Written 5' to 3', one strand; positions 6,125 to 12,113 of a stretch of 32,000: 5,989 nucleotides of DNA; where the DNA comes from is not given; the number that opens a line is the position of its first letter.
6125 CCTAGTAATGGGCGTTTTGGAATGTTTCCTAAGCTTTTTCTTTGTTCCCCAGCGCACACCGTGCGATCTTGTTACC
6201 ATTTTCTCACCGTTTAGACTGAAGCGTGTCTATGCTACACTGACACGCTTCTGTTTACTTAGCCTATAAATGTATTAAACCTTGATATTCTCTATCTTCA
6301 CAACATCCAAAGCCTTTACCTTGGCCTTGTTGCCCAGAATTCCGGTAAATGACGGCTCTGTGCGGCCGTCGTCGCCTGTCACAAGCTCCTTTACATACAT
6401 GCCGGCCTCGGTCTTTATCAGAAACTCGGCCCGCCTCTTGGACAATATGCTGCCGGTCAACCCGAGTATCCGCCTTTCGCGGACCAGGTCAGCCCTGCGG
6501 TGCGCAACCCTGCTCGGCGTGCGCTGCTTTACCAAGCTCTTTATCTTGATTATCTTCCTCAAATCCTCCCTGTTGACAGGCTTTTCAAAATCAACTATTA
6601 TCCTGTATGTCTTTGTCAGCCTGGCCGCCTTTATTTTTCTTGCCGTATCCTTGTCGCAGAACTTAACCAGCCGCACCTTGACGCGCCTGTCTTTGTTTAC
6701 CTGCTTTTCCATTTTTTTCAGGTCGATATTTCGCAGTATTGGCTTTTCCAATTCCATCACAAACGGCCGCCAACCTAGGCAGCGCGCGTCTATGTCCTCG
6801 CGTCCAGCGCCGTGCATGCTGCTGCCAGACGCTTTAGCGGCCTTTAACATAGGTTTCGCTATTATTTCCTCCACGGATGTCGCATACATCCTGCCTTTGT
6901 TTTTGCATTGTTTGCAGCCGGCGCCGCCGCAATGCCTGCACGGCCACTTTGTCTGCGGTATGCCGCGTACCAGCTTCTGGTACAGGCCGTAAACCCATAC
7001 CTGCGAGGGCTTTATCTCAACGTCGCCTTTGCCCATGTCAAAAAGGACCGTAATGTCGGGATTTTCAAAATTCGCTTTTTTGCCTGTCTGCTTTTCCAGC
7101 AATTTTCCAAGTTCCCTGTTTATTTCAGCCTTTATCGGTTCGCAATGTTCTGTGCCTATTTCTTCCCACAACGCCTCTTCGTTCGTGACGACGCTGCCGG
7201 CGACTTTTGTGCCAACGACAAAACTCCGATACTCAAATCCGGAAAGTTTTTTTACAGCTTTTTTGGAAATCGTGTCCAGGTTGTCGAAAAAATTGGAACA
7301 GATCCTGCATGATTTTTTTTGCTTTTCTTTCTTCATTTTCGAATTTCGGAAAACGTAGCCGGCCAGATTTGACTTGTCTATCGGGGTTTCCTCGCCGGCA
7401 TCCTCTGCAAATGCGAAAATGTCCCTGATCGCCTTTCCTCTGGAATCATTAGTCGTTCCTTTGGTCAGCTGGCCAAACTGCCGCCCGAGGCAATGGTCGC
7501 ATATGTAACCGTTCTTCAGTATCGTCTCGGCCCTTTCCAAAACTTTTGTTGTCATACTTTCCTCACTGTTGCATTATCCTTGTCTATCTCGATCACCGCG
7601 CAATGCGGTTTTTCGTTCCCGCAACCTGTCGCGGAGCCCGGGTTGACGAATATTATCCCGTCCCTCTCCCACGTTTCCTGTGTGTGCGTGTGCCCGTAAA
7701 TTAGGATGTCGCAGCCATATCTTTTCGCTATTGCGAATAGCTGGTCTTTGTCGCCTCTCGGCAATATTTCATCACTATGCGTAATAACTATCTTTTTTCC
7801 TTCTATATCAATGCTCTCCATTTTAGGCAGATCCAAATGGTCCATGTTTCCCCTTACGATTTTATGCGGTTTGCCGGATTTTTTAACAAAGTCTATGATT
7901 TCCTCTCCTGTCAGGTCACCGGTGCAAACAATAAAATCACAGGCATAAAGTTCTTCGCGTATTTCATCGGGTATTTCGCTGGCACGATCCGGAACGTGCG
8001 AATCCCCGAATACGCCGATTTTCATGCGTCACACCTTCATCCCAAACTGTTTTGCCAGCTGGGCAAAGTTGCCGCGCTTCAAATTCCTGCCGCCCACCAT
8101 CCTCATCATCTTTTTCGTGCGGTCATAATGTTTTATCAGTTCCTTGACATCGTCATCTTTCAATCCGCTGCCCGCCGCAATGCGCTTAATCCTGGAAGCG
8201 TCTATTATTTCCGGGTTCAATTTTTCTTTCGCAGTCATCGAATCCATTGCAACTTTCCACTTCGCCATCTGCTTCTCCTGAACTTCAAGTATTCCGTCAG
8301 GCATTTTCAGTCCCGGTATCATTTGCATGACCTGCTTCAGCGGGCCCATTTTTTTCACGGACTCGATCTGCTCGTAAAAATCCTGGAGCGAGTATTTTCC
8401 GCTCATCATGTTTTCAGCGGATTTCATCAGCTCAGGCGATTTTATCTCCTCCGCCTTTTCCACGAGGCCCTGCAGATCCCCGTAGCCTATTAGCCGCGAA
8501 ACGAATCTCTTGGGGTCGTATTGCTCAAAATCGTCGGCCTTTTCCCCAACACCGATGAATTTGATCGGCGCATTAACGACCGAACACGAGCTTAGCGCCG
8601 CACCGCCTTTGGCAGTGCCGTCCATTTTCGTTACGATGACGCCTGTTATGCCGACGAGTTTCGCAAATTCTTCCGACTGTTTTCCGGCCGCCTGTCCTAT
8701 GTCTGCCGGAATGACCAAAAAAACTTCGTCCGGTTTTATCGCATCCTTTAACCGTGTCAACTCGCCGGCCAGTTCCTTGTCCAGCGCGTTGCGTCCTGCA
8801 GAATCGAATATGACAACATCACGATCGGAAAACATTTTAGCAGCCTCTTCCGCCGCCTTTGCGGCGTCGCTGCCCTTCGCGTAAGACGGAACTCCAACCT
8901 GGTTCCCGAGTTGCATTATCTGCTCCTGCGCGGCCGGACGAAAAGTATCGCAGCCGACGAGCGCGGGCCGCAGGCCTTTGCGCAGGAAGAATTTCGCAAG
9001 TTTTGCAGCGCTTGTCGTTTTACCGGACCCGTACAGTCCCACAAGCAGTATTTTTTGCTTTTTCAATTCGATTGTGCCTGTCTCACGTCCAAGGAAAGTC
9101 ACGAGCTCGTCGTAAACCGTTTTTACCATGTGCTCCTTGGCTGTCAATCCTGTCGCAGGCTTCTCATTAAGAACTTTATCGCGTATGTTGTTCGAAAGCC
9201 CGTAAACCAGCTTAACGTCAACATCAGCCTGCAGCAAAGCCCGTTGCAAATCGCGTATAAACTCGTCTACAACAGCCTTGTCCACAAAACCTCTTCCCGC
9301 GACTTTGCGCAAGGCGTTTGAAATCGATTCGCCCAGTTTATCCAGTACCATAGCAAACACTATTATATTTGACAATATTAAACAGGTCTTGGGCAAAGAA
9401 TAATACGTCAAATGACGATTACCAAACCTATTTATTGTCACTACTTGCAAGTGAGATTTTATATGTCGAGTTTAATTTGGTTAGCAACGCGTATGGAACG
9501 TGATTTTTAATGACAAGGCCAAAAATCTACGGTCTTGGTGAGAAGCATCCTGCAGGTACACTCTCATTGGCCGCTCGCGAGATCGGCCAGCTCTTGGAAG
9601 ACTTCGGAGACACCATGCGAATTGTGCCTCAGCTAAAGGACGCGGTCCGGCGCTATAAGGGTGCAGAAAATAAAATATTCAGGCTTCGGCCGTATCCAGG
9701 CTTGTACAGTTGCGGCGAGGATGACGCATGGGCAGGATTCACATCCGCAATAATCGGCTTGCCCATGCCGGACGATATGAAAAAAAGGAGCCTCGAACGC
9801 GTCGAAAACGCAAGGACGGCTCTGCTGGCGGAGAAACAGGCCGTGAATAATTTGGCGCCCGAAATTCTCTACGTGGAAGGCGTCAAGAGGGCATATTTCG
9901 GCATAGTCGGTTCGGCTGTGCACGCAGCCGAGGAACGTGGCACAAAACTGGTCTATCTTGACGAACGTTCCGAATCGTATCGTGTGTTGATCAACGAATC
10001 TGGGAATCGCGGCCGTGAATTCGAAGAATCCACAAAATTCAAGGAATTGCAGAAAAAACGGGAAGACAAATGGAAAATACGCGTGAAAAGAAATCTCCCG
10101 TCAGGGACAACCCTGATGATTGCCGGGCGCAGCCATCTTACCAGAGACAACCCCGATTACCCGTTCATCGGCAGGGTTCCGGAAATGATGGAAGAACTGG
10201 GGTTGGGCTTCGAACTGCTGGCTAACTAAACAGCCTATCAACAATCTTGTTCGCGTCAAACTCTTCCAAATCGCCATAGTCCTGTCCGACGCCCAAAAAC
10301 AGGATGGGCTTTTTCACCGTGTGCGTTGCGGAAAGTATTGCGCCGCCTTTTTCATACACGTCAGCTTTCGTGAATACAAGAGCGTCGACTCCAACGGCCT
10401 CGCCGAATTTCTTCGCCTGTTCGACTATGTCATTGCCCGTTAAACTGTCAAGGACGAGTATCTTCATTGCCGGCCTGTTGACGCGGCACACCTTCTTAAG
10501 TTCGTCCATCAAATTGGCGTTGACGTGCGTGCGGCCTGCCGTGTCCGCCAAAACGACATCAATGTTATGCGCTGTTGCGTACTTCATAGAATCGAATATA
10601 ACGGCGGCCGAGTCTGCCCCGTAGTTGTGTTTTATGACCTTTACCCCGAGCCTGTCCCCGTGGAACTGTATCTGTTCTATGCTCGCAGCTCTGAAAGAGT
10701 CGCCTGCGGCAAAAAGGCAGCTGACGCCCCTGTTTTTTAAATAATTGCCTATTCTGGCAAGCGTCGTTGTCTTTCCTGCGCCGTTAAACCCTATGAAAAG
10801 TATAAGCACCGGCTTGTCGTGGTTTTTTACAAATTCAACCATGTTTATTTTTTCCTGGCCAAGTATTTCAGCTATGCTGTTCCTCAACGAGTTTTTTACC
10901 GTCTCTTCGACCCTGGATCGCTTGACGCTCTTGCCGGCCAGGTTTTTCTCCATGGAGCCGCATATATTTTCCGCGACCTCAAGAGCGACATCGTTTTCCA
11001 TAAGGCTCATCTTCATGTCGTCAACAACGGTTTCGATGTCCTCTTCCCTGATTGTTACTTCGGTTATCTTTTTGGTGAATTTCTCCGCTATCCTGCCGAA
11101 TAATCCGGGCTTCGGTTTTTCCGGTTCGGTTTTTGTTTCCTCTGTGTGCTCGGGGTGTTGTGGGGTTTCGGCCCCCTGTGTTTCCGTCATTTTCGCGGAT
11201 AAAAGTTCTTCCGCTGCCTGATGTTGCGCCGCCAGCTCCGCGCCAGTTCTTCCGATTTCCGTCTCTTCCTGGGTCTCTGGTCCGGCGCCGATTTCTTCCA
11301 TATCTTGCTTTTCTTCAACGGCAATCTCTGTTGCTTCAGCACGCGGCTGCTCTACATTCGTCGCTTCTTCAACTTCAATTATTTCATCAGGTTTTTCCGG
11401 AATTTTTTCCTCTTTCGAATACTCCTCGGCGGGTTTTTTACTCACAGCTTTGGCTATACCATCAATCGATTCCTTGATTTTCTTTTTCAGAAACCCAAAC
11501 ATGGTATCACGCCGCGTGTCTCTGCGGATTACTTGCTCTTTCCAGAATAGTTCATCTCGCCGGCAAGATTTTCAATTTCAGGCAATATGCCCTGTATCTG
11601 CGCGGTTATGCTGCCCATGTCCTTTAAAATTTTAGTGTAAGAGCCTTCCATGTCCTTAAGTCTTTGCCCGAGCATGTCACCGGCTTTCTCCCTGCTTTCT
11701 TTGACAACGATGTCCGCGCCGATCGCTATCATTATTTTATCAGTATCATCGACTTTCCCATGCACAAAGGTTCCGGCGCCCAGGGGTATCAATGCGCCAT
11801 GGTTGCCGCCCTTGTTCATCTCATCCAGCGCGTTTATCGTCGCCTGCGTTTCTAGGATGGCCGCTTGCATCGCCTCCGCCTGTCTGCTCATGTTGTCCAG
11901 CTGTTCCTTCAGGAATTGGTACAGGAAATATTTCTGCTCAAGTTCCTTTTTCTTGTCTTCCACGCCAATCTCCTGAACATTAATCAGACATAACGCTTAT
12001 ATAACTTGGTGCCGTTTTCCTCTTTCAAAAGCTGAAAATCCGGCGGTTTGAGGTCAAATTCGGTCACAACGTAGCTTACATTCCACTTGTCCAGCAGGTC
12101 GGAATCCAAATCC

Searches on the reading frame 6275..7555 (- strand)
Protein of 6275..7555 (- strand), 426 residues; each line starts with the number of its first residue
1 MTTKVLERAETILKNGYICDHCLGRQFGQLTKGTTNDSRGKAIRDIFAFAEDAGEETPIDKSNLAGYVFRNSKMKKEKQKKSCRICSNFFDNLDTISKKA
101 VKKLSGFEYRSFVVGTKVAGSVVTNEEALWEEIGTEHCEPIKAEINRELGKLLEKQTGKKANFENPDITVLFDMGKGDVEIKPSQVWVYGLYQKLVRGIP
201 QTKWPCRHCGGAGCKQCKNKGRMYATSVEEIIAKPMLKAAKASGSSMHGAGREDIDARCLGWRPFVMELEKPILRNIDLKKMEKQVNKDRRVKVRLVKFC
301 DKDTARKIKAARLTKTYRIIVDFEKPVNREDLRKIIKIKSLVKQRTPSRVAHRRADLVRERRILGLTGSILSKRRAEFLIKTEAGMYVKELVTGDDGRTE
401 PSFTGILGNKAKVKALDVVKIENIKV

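Call 10: search_protein_families(library=pfam, proteins=[window:6275-7555:-], max_evalue=0.01)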
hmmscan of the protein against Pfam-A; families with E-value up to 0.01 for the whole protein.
window:6275-7555:- (426 aa): 4 families
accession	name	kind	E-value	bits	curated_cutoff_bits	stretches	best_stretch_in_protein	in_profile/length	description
PF21238.2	Pus10_C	-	7.8e-61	206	27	1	187-422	1-232/232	Pus10, C-terminal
PF22023.1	Pus10_THUMP_arc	-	5.7e-26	90.9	28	1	97-173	2-78/78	Pus10 THUMP domain, archaeal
PF02926.22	THUMP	-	0.0022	18.8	20.6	1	110-178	24-78/84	THUMP domain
PF01363.27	FYVE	-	0.0066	17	27.8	0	202-222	23-43/67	FYVE zinc finger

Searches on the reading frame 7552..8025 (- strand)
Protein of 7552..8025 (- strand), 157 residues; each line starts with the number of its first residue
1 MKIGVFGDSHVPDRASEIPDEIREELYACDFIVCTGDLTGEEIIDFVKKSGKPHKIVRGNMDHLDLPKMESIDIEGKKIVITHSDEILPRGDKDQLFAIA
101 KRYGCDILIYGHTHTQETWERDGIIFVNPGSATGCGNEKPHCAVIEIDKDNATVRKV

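Call 10: search_protein_families(library=pfam, proteins=[window:7552-8025:-], max_evalue=0.01)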
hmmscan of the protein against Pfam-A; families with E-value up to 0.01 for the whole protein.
window:7552-8025:- (157 aa): 2 families
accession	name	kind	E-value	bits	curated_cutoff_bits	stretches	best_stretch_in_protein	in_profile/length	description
PF12850.12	Metallophos_2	-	2.4e-29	102.8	27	1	1-149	1-153/154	Calcineurin-like phosphoesterase superfamily domain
PF00149.33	Metallophos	-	9.9e-11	42.9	21.5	1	1-63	1-72/191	Calcineurin-like phosphoesterase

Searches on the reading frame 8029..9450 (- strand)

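Call 11: search_protein_families(library=pfam, proteins=[window:8029-9450:-], max_evalue=0.01)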
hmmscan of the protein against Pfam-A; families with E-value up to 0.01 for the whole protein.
window:8029-9450:- (473 aa): 7 families
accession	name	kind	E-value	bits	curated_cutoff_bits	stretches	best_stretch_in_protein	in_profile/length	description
PF00448.28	SRP54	-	2e-62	210.8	22.7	1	132-321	2-195/196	SRP54-type protein, GTPase domain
PF02978.25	SRP_SPB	-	5.2e-32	110.5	27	1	352-449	1-91/91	Signal peptide binding domain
PF02881.24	SRP54_N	-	2.6e-16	60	22.4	1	39-116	1-75/75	SRP54-type protein, helical bundle domain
PF01656.29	CbiA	-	1.7e-05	25.2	25.4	1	141-286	9-93/125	CobQ/CobB/MinD/ParA nucleotide binding domain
PF13207.12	AAA_17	-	0.0019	18.9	27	0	137-246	1-108/136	AAA domain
PF20720.3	nSTAND3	-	0.0022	18.1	27.2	0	130-236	16-93/155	Novel STAND NTPase 3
PF13401.12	AAA_22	-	0.003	18.3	27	1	132-236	6-109/130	AAA domain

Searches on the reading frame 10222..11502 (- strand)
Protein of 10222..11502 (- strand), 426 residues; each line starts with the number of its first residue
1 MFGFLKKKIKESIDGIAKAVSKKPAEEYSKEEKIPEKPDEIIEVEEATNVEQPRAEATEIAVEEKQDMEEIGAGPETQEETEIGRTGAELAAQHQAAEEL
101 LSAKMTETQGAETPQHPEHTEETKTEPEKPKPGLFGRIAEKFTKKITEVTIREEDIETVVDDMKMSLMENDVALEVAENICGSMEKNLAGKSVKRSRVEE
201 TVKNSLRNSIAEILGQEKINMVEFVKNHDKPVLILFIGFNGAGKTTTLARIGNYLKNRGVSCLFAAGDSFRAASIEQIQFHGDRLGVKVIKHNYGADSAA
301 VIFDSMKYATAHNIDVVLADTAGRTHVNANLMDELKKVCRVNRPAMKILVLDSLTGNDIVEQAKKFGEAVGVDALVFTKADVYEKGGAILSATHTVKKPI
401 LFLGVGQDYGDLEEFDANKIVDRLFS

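Call 11: search_protein_families(library=pfam, proteins=[window:10222-11502:-], max_evalue=0.01)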
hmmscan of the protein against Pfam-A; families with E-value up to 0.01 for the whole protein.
window:10222-11502:- (426 aa): 4 families
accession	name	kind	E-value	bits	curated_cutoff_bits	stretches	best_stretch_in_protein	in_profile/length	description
PF00448.28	SRP54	-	1.3e-66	224.4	22.7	1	232-425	2-195/196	SRP54-type protein, GTPase domain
PF02881.24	SRP54_N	-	4.4e-09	36.9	22.4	1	136-206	3-75/75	SRP54-type protein, helical bundle domain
PF06414.18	Zeta_toxin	-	0.00035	20.5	22.3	1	225-337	10-119/199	Zeta toxin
PF01583.26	APS_kinase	-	0.0074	16.8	21.1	0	231-281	2-52/152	Adenylylsulphate kinase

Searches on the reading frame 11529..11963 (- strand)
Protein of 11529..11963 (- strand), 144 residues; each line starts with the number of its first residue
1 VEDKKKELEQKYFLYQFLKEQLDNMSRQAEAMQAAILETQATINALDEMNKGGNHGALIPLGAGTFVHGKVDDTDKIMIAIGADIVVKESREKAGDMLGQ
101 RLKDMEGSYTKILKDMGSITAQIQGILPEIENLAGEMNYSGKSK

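Call 11: search_protein_families(library=pfam, proteins=[window:11529-11963:-], max_evalue=0.01)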
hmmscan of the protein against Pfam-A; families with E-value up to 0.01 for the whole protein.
window:11529-11963:- (144 aa): 2 families
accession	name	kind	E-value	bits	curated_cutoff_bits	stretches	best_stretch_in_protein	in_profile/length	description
PF02996.22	Prefoldin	-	4.7e-21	75.4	23.2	1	18-133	1-117/120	Prefoldin subunit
PF23203.1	KIF21A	-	0.0015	18.7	28.5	0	14-51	70-107/161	KIF21A-like domain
